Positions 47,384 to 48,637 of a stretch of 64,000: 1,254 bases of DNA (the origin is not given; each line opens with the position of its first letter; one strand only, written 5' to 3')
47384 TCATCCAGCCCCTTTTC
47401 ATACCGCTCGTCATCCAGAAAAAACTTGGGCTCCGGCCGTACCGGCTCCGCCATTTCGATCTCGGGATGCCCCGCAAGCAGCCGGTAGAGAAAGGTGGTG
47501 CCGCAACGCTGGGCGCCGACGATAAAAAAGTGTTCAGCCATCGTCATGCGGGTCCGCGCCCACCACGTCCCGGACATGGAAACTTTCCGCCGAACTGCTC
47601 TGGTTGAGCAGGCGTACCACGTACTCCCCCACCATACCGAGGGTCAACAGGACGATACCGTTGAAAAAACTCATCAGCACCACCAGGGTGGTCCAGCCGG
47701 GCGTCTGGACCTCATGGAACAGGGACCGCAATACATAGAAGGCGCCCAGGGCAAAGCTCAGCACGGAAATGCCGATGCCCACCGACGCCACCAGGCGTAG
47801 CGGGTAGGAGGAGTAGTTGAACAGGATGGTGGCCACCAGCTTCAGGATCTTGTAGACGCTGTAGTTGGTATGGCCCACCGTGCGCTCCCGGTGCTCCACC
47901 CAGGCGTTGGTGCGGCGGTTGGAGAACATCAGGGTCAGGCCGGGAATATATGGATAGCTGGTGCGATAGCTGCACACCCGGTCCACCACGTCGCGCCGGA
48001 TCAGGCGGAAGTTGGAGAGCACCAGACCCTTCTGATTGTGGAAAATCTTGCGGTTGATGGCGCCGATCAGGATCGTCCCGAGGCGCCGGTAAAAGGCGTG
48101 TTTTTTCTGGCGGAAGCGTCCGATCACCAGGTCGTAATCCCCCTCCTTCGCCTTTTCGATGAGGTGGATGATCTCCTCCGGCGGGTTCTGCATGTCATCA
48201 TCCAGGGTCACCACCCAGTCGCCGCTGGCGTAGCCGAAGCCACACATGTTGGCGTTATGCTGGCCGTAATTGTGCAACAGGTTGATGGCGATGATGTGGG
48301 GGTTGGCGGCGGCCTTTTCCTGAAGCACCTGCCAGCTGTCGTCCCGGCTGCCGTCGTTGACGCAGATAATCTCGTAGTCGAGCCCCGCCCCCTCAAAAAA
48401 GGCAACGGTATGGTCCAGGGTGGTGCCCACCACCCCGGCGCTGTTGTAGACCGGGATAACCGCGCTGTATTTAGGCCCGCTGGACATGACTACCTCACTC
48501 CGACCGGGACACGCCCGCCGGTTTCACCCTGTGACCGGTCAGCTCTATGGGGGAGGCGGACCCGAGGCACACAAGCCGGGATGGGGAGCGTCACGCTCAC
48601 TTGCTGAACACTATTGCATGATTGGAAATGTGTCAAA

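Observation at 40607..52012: Arn/Gtr-style lipid-carrier glycan-modification island apparently fed by dTDP-Fuc4N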

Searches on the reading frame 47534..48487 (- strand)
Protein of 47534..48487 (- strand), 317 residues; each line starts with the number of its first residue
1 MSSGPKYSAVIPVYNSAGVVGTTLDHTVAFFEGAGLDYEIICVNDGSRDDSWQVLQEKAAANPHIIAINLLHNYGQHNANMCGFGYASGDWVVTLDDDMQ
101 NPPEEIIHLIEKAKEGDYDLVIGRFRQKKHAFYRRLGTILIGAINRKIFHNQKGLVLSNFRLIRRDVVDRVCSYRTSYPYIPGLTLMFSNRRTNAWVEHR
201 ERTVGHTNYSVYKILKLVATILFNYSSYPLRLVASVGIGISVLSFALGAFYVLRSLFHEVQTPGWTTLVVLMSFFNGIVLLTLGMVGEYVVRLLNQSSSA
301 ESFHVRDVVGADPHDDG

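Call 4: search_protein_families(library=pfam, proteins=[window:47534-48487:-], max_evalue=0.01)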
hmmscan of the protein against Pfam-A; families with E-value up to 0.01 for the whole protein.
window:47534-48487:- (317 aa): 3 families
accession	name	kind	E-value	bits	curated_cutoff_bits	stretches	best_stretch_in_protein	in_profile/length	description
PF00535.33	Glycos_transf_2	-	2e-29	103.1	23.3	1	8-169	1-165/168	Glycosyl transferase family 2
PF10111.15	Glyco_tranf_2_2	-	3.5e-05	23.9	27.3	1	8-100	1-93/276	Glycosyltransferase like family 2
PF13641.12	Glyco_tranf_2_3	-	0.0047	17.4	27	1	5-113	1-111/230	Glycosyltransferase like family 2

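Call 5: search_protein_families(library=ncbifam, proteins=[window:47534-48487:-], max_evalue=0.01)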
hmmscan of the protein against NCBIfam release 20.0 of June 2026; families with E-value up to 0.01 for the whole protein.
window:47534-48487:- (317 aa): 18 families
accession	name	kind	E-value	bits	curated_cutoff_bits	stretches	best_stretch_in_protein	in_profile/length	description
NF007986.1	PRK10714.1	equivalog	8.1e-56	189.3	529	1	6-311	7-314/316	undecaprenyl-phosphate 4-deoxy-4-formamido-L-arabinose transferase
NF047588.1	GlcsyltransPgfSStrep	equivalog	3.8e-35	121.6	500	1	6-294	2-291/308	glycosyltransferase PgfS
NF041875.1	EPS_EpsD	equivalog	3.3e-13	49.7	370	1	8-128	2-119/325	exopolysaccharide biosynthesis glycosyltransferase EpsD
TIGR04182.1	glyco_TIGR04182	equivalog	1.4e-12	47.7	325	1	9-295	4-287/293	S-layer glycoprotein N-glycosyltransferase AglJ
TIGR03937.1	PgaC_IcaA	equivalog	2.5e-12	46.5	422.3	1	5-114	45-151/407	poly-beta-1,6-N-acetyl-D-glucosamine synthase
NF007482.0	PRK10073.1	equivalog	3.1e-11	42.9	423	1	1-121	2-118/334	glycosyltransferase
NF058614.1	PPMAGASynPpgS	equivalog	1.7e-10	40.7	370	1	10-129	5-118/226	polyprenyl-phospho-N-acetylgalactosaminyl synthase PpgS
NF047683.1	TeichurnBiosyTuaG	equivalog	6.7e-07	29.2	400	1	4-119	5-117/252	teichuronic acid biosynthesis protein TuaG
NF038302.1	EPS_HpsE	equivalog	1.1e-06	27.9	300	1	8-102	4-100/307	hormogonium polysaccharide biosynthesis glycosyltransferase HpsE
NF050050.1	ProtGlycPglI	equivalog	1.4e-06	27.9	500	1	5-124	2-118/306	GalNAc(5)-diNAcBac-PP-undecaprenol beta-1,3-glucosyltransferase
TIGR04242.1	nodulat_NodC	equivalog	2e-06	27.1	550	1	5-126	48-169/395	chitooligosaccharide synthase NodC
TIGR03111.1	glyc2_xrt_Gpos1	hypoth_equivalog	2.9e-05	23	363.95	1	5-113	49-156/439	TIGR03111 family XrtG-associated glycosyltransferase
TIGR04283.1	glyco_like_mftF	equivalog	5.5e-05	22.9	182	1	8-126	2-108/221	TIGR04283 family arsenosugar biosynthesis glycosyltransferase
NF041394.1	GtaseAglG_Halo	equivalog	0.00099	18.5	440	1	37-146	32-144/304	glucosyl-dolichyl phosphate glucuronosyltransferase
NF045692.1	OglycostaseCruG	equivalog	0.0011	17.9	600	1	38-122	71-161/386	2'-O-glycosyltransferase CruG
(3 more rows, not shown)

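Call 14: find_homologous_proteins(query=window:47534-48487:-, max_evalue=1e-20)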
Query window:47534-48487:- (317 aa): 5585 proteins with E <= 1e-20 among 8000 candidates; the best 120 are listed.
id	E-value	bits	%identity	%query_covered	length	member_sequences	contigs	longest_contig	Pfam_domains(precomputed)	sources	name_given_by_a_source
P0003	1.2e-212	723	100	100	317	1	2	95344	PF00535.33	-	-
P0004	8.2e-158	543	76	97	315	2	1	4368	PF10111.15,PF13641.13,PF00535.33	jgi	jgi:glycosyltransferase involved in cell wall biosynthesis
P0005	5.9e-155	533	75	97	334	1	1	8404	PF10111.15,PF00535.33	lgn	-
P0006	1.7e-152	525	74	97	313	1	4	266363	PF10111.15,PF13641.13,PF00535.33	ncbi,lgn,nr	ncbi:MAG: glycosyltransferase family 2 protein [Nitrospirae bacterium]|nr:glycosyltransferase family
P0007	1.2e-151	522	74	96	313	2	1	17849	PF10111.15,PF00535.33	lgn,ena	-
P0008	6.6e-151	520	75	96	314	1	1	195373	PF10111.15,PF13641.13,PF00535.33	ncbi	-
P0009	9.2e-151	519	76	96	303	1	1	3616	PF00535.33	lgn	-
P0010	2.9e-150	518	74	96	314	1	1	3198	PF10111.15,PF13641.13,PF00535.33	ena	-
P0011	4.1e-150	517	74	96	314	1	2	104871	PF00535.33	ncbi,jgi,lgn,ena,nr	ncbi:MAG: glycosyltransferase family 2 protein [Nitrospirota bacterium]|nr:glycosyltransferase famil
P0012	4.3e-149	514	73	97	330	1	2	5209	PF00535.33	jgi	jgi:glycosyltransferase involved in cell wall biosynthesis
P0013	1.5e-148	512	71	97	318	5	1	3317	PF10111.15,PF00535.33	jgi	-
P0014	2.0e-148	512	72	97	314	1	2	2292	PF00535.33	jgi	-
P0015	2.6e-148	511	74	96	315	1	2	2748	PF00535.33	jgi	-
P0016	1.3e-147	509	72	98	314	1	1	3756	PF10111.15,PF00535.33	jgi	-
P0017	8.1e-147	506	72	97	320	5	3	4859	PF13641.13,PF00535.33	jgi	-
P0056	1.1e-127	444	63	96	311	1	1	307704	PF00535.33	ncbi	ncbi:MAG: glycosyltransferase family 2 protein [Planctomycetota bacterium]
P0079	4.9e-126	438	64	97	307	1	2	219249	PF10111.15,PF00535.33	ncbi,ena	ncbi:MAG: glycosyltransferase family 2 protein [Rhodothermales bacterium]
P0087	2.5e-125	436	61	98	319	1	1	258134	PF10111.15,PF00535.33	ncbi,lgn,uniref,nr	ncbi:undecaprenyl-phosphate 4-deoxy-4-formamido-L-arabinose transferase [Geothermobacter ehrlichii]|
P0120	3.0e-123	429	61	96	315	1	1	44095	PF10111.15,PF00535.33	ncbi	ncbi:glycosyltransferase family 2 protein [Candidatus Omnitrophota bacterium]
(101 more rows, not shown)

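Call 15: find_encoding_contigs(protein=P0006, flank=10000, max_places=1)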
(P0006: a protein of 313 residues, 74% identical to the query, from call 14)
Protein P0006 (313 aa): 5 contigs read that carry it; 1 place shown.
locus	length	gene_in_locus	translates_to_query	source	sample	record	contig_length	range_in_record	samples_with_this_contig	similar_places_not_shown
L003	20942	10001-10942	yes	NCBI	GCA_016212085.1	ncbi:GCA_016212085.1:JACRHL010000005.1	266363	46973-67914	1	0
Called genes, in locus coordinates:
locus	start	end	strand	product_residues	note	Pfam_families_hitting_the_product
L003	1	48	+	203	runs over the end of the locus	PF01726:LexA_DNA_bind, PF13730:HTH_36 (faint), PF00717:Peptidase_S24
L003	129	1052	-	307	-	PF13415:Beta-prop_FBX42 (faint), PF13964:Beta-prop_Calicin (weak), PF24681:Kelch_KLHDC2_KLHL20_DRC7, PF24981:Beta-prop_ATRN-LZTR1 (weak), PF24996:NANM (faint), PF25210:Kelch_FKB95 (weak), PF01344:Kelch_1, PF24681:Kelch_KLHDC2_KLHL20_DRC7, +1 more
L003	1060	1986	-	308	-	PF24681:Kelch_KLHDC2_KLHL20_DRC7, PF24981:Beta-prop_ATRN-LZTR1 (weak), PF25210:Kelch_FKB95, PF01344:Kelch_1, PF25210:Kelch_FKB95 (weak), PF01344:Kelch_1, PF13415:Beta-prop_FBX42 (weak), PF24681:Kelch_KLHDC2_KLHL20_DRC7 (weak), +6 more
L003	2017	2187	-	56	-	-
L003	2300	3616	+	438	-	PF05195:AMP_N, PF00557:Peptidase_M24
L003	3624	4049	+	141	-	PF00034:Cytochrom_C (weak), PF13442:Cytochrome_CBB3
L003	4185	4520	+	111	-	PF13428:TPR_14 (faint), PF00515:TPR_1 (faint), PF13432:TPR_16, PF14559:TPR_19, PF07719:TPR_2 (weak)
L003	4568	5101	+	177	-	PF13442:Cytochrome_CBB3, PF00034:Cytochrom_C (weak)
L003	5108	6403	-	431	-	PF01595:CNNM, PF00571:CBS, PF03471:CorC_HlyC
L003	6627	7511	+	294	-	PF00483:NTP_transferase, PF12804:NTP_transf_3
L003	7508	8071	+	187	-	PF00908:dTDP_sugar_isom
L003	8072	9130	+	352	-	PF00106:adh_short (faint), PF01073:3Beta_HSD (weak), PF01370:Epimerase, PF02719:Polysacc_synt_2 (weak), PF07993:NAD_binding_4, PF16363:GDP_Man_Dehyd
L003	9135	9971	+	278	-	PF01370:Epimerase, PF04321:RmlD_sub_bind, PF16363:GDP_Man_Dehyd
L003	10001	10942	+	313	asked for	PF00535:Glycos_transf_2, PF10111:Glyco_tranf_2_2 (weak), PF13641:Glyco_tranf_2_3 (faint)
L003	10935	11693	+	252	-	PF00685:Sulfotransfer_1, PF13469:Sulfotransfer_3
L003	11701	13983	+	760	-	-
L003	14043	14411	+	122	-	-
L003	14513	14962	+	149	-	PF00132:Hexapep, PF14602:Hexapep_2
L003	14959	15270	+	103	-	PF00892:EamA (weak)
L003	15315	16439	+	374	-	PF01041:DegT_DnrJ_EryC1, PF00155:Aminotran_1_2 (weak)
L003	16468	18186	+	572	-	PF13231:PMT_2 (weak)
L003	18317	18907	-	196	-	PF13686:DrsE_2, PF02635:DsrE (faint)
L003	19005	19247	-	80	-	PF01206:TusA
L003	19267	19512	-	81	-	-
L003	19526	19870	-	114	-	PF02635:DsrE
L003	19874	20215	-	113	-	PF02635:DsrE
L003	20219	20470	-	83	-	PF01206:TusA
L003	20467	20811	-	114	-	PF25213:HVO_A0261_N (faint), PF01022:HTH_5, PF12802:MarR_2, PF12840:HTH_20, PF25212:HVO_A0114 (weak)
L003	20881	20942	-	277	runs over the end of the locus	PF13098:Thioredoxin_2 (faint), PF13462:Thioredoxin_4, PF01323:DSBA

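Call 16: find_encoding_contigs(protein=P0087, flank=10000, max_places=1)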
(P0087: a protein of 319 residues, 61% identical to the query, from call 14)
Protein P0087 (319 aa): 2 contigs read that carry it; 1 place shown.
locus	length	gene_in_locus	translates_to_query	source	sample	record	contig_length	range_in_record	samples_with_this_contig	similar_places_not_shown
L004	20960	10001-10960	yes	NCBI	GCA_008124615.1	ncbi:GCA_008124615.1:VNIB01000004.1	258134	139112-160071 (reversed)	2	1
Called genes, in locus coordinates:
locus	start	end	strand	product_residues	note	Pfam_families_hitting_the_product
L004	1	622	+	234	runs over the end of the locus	PF00565:SNase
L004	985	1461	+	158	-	-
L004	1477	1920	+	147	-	-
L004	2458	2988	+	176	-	PF04636:PA26 (weak), PF02627:CMD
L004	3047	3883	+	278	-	PF13484:Fer4_16 (weak)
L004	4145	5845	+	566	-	PF00501:AMP-binding, PF13193:AMP-binding_C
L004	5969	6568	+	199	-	PF14317:YcxB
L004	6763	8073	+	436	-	-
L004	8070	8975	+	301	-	PF00892:EamA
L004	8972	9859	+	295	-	PF00892:EamA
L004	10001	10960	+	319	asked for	PF00535:Glycos_transf_2, PF10111:Glyco_tranf_2_2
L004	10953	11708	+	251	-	PF00685:Sulfotransfer_1, PF13469:Sulfotransfer_3 (weak)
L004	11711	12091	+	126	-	PF00892:EamA (weak)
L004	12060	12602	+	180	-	PF00132:Hexapep, PF14602:Hexapep_2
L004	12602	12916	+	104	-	PF00892:EamA (weak)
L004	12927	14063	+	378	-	PF00155:Aminotran_1_2, PF01041:DegT_DnrJ_EryC1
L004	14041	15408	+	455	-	-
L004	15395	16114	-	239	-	PF13489:Methyltransf_23, PF03141:Methyltransf_29 (weak), PF08241:Methyltransf_11, PF08242:Methyltransf_12, PF13649:Methyltransf_25, PF01209:Ubie_methyltran (weak), PF13847:Methyltransf_31 (weak), PF20922:Anamorsin_N (faint)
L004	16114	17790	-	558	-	PF00005:ABC_tran, PF02463:SMC_N (faint), PF13401:AAA_22 (faint), PF13555:AAA_29 (faint), PF13238:AAA_18 (faint), PF13304:AAA_21 (faint), PF12848:ABC_tran_Xtn, PF00005:ABC_tran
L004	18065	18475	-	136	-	PF04828:GFA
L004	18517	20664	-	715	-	PF09335:VTT_dom, PF01134:GIDA (faint), PF01266:DAO (faint), PF03486:HI0933_like (faint), PF07992:Pyr_redox_2, PF13738:Pyr_redox_3, PF00070:Pyr_redox, PF02852:Pyr_redox_dim, +1 more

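Call 17: find_encoding_contigs(protein=P0056, flank=10000, max_places=1)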
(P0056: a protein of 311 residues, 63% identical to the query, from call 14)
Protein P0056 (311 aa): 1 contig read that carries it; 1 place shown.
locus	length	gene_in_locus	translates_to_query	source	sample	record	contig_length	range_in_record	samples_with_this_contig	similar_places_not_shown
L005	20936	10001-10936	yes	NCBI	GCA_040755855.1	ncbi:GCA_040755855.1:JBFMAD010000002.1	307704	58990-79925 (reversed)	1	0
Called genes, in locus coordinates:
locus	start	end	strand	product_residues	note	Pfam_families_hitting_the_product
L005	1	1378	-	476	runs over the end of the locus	PF00884:Sulfatase, PF01663:Phosphodiest (faint), PF16347:SGSH_C (weak)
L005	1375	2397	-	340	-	PF24316:Tli3 (faint), PF13088:BNR_2, PF13859:BNR_3, PF02012:BNR (faint), PF15902:Sortilin-Vps10 (faint)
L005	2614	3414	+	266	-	PF01261:AP_endonuc_2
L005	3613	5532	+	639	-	PF00288:GHMP_kinases_N, PF00483:NTP_transferase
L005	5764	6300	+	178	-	PF00588:SpoU_methylase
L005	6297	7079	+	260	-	PF23023:Anti-Pycsar_Apyc1, PF00753:Lactamase_B (weak), PF12706:Lactamase_B_2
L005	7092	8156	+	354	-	PF22244:GCE_fung (faint)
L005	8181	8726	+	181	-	PF09918:DUF2148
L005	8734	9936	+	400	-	PF09587:PGA_cap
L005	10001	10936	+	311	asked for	PF00535:Glycos_transf_2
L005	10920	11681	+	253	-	PF00685:Sulfotransfer_1, PF13469:Sulfotransfer_3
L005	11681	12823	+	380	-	PF01041:DegT_DnrJ_EryC1, PF00155:Aminotran_1_2 (weak)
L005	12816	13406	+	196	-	PF08241:Methyltransf_11, PF13649:Methyltransf_25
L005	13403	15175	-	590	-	PF13231:PMT_2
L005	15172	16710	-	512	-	PF00884:Sulfatase, PF01663:Phosphodiest (faint), PF16347:SGSH_C (weak)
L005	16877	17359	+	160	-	PF24161:CCDC39 (weak)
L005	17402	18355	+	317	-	PF00682:HMGL-like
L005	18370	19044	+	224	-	PF02633:Creatininase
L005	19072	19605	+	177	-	-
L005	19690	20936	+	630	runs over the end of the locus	-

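Call 29: search_solved_structures(query=window:47534-48487:-, max_evalue=0.00001)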
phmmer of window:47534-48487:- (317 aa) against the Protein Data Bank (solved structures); distinct sequences matched with E-value up to 0.00001: 10.
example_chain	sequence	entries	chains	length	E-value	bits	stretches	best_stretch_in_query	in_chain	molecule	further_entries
9hwj_A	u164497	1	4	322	3.9e-47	164.1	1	6-309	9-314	Undecaprenyl-phosphate 4-deoxy-4-formamido-L-arabinose transferase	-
9bhc_C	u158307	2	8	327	1e-45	159.5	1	6-309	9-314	Undecaprenyl-phosphate 4-deoxy-4-formamido-L-arabinose transferase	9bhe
8vxh_A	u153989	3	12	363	1.4e-45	159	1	6-309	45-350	Undecaprenyl-phosphate 4-deoxy-4-formamido-L-arabinose transferase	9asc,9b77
5ekp_C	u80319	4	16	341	6.1e-39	137.2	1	7-310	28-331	Uncharacterized glycosyltransferase sll0501 | Glycosyltransferase sll0501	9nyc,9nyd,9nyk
9nye_A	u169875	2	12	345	6.3e-39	137.1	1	7-310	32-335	Glycosyltransferase sll0501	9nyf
5eke_A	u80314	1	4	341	8.2e-39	136.8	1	7-310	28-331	Uncharacterized glycosyltransferase sll0501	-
5mlz_A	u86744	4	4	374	3e-15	59.4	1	6-171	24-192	Dolichol monophosphate mannose synthase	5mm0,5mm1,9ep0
2z87_A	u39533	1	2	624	2.2e-07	33.6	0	5-107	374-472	Chondroitin synthase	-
2z86_A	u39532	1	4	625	2.2e-07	33.6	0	5-107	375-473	Chondroitin synthase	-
5hea_A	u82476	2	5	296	1.9e-06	30.5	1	1-122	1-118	Putative glycosyltransferase (GalT1)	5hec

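Call 35: search_protein_families(library=pfam, proteins=[L004:14008-15408:+, L005:13403-15175:-], max_evalue=0.01)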
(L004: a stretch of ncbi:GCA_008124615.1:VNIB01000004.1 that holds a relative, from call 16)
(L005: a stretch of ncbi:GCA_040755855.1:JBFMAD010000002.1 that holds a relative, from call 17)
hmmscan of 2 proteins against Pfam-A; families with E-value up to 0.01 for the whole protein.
L004:14008-15408:+ (466 aa): 0 families

L005:13403-15175:- (590 aa): 1 family
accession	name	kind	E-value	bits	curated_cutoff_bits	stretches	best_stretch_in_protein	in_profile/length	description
PF13231.12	PMT_2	-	4.9e-09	37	26.1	1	70-239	3-158/160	Dolichyl-phosphate-mannose-protein mannosyltransferase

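Call 55: search_protein_families(library=pfam, proteins=[L003:16468-18186:+], max_evalue=0.001)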
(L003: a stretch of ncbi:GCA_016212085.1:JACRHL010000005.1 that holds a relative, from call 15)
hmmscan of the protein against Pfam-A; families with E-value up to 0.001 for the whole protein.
L003:16468-18186:+ (572 aa): 1 family
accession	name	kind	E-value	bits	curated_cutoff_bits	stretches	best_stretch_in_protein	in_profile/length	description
PF13231.12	PMT_2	-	3.2e-06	27.9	26.1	1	108-239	23-154/160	Dolichyl-phosphate-mannose-protein mannosyltransferase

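Call 57: search_solved_structures(query=window:47534-48487:-, max_evalue=1e-30, show_alignments=2)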
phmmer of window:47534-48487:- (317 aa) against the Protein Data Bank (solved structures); distinct sequences matched with E-value up to 1e-30: 6.
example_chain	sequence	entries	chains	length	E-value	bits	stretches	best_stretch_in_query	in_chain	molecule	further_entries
9hwj_A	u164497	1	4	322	3.9e-47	164.1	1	6-309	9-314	Undecaprenyl-phosphate 4-deoxy-4-formamido-L-arabinose transferase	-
9bhc_C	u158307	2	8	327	1e-45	159.5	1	6-309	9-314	Undecaprenyl-phosphate 4-deoxy-4-formamido-L-arabinose transferase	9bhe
8vxh_A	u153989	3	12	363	1.4e-45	159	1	6-309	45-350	Undecaprenyl-phosphate 4-deoxy-4-formamido-L-arabinose transferase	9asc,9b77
5ekp_C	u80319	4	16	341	6.1e-39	137.2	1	7-310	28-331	Uncharacterized glycosyltransferase sll0501 | Glycosyltransferase sll0501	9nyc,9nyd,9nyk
9nye_A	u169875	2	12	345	6.3e-39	137.1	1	7-310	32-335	Glycosyltransferase sll0501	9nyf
5eke_A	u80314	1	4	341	8.2e-39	136.8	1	7-310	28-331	Uncharacterized glycosyltransferase sll0501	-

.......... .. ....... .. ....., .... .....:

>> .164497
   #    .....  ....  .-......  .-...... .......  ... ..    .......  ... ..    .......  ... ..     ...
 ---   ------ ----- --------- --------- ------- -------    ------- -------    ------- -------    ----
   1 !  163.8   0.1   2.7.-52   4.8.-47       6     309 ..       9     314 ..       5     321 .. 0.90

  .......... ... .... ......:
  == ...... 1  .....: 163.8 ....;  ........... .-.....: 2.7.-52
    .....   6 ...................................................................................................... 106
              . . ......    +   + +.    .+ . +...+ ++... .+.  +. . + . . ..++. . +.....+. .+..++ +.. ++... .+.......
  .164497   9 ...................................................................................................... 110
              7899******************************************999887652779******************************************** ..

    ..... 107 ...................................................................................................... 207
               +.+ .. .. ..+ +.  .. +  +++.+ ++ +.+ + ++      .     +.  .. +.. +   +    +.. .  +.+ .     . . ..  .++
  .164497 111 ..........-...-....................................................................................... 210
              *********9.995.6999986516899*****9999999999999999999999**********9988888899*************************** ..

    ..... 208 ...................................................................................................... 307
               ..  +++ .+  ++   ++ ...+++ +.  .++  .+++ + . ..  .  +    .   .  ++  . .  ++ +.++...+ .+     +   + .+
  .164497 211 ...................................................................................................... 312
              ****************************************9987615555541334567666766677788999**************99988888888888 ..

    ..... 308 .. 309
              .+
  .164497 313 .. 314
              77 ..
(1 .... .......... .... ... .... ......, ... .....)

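Call 61: search_protein_families(library=pfam, proteins=[L004:6763-8073:+], max_evalue=0.001)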
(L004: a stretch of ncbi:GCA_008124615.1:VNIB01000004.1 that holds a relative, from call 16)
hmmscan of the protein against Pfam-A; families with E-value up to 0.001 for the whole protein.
L004:6763-8073:+ (436 aa): 0 families

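Call 83: find_encoding_contigs(protein=P0079, flank=10000, max_places=1)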
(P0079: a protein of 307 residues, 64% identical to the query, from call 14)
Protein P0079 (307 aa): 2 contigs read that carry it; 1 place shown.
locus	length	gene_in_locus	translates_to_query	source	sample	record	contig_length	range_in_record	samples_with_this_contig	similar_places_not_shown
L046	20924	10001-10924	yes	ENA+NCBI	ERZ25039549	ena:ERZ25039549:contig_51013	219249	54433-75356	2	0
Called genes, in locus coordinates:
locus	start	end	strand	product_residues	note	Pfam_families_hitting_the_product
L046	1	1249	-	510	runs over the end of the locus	PF20154:LNT_N, PF00795:CN_hydrolase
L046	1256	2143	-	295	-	PF21917:NMB0537_N, PF00571:CBS, PF03471:CorC_HlyC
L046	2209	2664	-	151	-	PF02130:YbeY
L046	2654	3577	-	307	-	PF02562:PhoH, PF13245:AAA_19 (weak), PF13604:AAA_30 (weak)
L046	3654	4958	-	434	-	PF00919:UPF0004, PF04055:Radical_SAM, PF01938:TRAM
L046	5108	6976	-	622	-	PF13727:CoA_binding_3, PF00106:adh_short (faint), PF01073:3Beta_HSD, PF01370:Epimerase, PF02719:Polysacc_synt_2, PF04321:RmlD_sub_bind, PF16363:GDP_Man_Dehyd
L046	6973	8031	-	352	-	PF00953:Glycos_transf_4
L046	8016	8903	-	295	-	-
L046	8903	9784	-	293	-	PF00535:Glycos_transf_2, PF13641:Glyco_tranf_2_3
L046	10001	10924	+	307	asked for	PF00535:Glycos_transf_2, PF10111:Glyco_tranf_2_2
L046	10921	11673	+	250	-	PF00685:Sulfotransfer_1, PF13469:Sulfotransfer_3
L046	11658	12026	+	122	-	-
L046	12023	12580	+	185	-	PF00132:Hexapep, PF14602:Hexapep_2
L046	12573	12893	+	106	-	-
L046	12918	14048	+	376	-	PF00155:Aminotran_1_2 (weak), PF01041:DegT_DnrJ_EryC1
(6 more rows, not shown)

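Call 84: find_encoding_contigs(protein=P0120, flank=10000, max_places=1)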
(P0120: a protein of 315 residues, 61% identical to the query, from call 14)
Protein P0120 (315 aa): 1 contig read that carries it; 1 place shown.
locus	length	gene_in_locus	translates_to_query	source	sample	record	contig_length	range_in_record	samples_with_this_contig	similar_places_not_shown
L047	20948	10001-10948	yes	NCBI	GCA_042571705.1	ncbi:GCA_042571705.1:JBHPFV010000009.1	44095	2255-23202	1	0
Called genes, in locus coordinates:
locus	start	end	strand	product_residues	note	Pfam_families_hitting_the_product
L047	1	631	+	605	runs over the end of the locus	PF02543:Carbam_trans_N, PF16861:Carbam_trans_C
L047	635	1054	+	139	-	PF19588:SxtJ (weak)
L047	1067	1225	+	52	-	PF19451:DUF5989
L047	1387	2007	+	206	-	PF12802:MarR_2 (faint), PF13412:HTH_24, PF08484:Methyltransf_14 (weak), PF22674:C2185-like_N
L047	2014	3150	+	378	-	PF00155:Aminotran_1_2, PF01041:DegT_DnrJ_EryC1, PF01212:Beta_elim_lyase, PF00266:Aminotran_5 (weak), PF01053:Cys_Met_Meta_PP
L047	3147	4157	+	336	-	PF01408:GFO_IDH_MocA, PF03447:NAD_binding_3 (weak), PF02894:GFO_IDH_MocA_C, PF22725:GFO_IDH_MocA_C3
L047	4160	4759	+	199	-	PF25084:LbH_EIF2B, PF25087:GMPPB_C (faint), PF00132:Hexapep, PF14602:Hexapep_2 (weak)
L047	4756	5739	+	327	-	PF00583:Acetyltransf_1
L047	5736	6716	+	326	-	PF01073:3Beta_HSD, PF01370:Epimerase, PF02719:Polysacc_synt_2, PF04321:RmlD_sub_bind, PF05368:NmrA (faint), PF07993:NAD_binding_4, PF16363:GDP_Man_Dehyd, PF13460:NAD_binding_10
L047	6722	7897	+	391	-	PF00534:Glycos_transf_1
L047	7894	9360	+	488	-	PF01943:Polysacc_synt, PF13440:Polysacc_synt_3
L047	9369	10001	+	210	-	PF02353:CMAS (weak), PF13489:Methyltransf_23, PF13847:Methyltransf_31, PF08241:Methyltransf_11, PF08242:Methyltransf_12, PF13649:Methyltransf_25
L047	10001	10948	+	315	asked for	PF00535:Glycos_transf_2, PF10111:Glyco_tranf_2_2 (weak)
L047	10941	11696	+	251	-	PF00685:Sulfotransfer_1, PF13469:Sulfotransfer_3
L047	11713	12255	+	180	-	PF00132:Hexapep, PF14602:Hexapep_2 (weak)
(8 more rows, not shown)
